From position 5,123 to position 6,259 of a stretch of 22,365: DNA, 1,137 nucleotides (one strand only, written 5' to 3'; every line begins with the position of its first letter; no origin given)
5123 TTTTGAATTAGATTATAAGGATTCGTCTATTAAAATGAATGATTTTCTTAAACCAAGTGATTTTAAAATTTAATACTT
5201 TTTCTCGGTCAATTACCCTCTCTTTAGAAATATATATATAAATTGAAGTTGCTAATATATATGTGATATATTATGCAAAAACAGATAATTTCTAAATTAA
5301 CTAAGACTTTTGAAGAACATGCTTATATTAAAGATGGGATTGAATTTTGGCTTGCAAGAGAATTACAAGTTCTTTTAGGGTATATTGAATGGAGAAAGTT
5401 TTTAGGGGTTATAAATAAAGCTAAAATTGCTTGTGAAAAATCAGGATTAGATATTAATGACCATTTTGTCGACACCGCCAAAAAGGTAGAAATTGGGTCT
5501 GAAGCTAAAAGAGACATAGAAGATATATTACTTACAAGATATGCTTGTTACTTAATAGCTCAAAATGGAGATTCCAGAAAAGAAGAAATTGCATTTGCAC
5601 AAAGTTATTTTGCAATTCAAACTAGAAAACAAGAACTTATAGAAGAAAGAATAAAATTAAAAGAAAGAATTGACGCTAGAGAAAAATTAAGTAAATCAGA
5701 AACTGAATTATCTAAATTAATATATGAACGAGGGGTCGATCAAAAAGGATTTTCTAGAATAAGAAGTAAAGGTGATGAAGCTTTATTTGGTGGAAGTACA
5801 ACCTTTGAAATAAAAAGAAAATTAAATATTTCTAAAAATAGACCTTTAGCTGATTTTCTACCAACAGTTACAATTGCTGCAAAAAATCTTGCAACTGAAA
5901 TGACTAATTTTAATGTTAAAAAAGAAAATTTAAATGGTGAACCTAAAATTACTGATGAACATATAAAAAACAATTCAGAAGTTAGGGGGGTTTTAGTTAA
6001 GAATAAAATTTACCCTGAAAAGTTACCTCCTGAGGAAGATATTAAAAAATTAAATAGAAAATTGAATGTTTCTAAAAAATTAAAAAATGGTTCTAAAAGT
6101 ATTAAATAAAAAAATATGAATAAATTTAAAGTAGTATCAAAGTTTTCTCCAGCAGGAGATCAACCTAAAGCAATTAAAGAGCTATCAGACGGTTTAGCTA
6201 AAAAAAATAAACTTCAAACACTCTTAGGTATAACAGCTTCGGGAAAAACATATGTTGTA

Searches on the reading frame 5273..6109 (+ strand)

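Call 46: search_protein_families(library=pfam, proteins=[window:5273-6109:+], max_evalue=0.01)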
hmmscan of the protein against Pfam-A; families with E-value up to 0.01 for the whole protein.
window:5273-6109:+ (278 aa): 1 family
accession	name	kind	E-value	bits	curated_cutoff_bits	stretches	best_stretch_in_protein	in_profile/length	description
PF02498.22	Bro-N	-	1.2e-07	32.7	25.6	1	19-109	5-88/96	BRO family, N-terminal domain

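Call 92: search_protein_families(library=padloc, proteins=[window:5273-6106:+], max_evalue=0.1)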
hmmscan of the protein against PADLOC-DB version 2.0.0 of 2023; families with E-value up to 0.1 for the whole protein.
window:5273-6106:+ (278 aa): 5 families
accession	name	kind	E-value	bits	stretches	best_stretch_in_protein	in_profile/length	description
PDLC04919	PDC-S13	-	3.6e-111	368.9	1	1-270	1-273/281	-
PDLC03083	Specificity_I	-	2.4e-42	142.9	1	18-264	12-266/717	Type I specificity subunit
PDLC04871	PDC-S05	-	3.1e-27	93.6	1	3-127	4-129/468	-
PDLC04918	PDC-S13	-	1.8e-19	68.6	2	11-81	10-81/214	-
PDLC04920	PDC-S13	-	0.00015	19.2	1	116-241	125-252/286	-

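Call 93: search_protein_families(library=phrogs, proteins=[window:5273-6106:+], max_evalue=0.1)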
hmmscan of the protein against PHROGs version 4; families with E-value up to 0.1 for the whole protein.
window:5273-6106:+ (278 aa): 1 family
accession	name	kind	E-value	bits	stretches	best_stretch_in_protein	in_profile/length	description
phrog_8036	-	unknown function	5.1e-81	273.1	1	10-269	23-280/290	-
